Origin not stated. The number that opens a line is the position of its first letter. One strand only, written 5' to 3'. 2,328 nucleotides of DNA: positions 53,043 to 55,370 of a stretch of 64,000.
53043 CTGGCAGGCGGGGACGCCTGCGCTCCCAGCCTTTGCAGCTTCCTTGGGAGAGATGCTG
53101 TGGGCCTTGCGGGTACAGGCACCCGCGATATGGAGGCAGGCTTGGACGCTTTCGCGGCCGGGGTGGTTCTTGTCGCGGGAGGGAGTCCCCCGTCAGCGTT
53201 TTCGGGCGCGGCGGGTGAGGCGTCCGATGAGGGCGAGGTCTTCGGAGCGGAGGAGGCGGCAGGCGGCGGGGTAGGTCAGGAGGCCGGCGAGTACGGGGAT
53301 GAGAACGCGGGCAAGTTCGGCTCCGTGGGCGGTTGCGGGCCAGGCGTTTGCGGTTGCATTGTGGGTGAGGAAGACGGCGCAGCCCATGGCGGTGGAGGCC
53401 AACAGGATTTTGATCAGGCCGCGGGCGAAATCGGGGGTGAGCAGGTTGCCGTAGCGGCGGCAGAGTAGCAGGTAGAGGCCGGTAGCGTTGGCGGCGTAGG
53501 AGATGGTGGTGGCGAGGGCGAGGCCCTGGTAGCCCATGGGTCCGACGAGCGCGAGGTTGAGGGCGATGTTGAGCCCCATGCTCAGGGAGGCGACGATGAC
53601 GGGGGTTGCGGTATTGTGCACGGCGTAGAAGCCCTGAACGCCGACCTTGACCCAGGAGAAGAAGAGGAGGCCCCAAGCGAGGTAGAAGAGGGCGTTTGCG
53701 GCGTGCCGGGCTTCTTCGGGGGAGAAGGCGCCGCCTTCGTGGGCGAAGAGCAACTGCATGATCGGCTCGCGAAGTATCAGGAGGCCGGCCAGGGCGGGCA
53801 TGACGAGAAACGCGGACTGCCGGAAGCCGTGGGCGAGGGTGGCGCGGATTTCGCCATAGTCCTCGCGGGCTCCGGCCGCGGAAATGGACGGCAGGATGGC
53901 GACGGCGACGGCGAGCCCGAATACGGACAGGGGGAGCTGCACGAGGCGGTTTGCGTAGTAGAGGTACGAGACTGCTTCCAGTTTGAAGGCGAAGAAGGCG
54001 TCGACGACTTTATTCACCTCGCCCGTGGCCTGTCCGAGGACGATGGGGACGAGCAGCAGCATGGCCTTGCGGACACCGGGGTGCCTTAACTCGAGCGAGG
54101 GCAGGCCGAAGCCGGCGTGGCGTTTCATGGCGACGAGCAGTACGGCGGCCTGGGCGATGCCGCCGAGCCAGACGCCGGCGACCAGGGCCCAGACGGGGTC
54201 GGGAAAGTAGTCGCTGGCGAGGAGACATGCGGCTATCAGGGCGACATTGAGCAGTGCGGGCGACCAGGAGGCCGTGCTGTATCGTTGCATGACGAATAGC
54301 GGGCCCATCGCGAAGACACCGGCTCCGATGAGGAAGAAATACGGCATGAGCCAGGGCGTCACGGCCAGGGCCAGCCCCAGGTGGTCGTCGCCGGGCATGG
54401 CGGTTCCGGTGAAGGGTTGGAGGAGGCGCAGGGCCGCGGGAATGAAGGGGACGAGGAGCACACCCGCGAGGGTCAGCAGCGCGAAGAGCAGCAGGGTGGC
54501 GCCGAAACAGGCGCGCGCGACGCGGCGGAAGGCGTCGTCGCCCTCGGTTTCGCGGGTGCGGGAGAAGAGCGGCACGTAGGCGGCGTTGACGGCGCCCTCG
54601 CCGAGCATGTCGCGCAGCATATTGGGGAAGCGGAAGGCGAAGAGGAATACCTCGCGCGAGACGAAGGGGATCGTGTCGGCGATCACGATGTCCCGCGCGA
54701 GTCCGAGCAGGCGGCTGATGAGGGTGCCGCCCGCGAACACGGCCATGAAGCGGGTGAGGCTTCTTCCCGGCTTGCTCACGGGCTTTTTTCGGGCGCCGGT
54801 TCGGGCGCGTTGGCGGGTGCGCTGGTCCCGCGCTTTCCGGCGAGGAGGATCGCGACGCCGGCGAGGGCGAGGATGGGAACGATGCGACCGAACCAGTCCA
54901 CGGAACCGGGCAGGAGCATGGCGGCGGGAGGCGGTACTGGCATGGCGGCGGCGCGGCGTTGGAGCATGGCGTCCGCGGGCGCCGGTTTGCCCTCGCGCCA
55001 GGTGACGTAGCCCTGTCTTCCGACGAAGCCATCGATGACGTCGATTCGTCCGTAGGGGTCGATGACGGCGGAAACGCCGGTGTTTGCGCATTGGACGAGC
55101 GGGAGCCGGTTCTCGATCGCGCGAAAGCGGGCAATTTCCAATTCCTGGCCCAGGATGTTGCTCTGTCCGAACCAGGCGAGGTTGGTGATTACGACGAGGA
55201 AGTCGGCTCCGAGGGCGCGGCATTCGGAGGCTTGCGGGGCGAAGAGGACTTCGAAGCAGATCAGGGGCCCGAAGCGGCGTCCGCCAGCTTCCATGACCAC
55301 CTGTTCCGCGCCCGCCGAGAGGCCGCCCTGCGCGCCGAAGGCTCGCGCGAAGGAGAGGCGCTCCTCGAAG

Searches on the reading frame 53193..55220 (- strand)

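Call 55: search_protein_families(library=pfam, proteins=[window:53193-55220:-], max_evalue=0.001)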
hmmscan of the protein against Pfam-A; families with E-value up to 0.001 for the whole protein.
window:53193-55220:- (675 aa): 3 families
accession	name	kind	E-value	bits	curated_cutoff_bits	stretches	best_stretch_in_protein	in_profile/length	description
PF03023.19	MurJ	-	1.4e-84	284.8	27.4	1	190-627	12-440/451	Lipid II flippase MurJ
PF13440.11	Polysacc_synt_3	-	7.2e-08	32.5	23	1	338-493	134-285/293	Polysaccharide biosynthesis protein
PF01554.23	MatE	-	0.00032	20.9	24.9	1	415-555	26-159/161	MatE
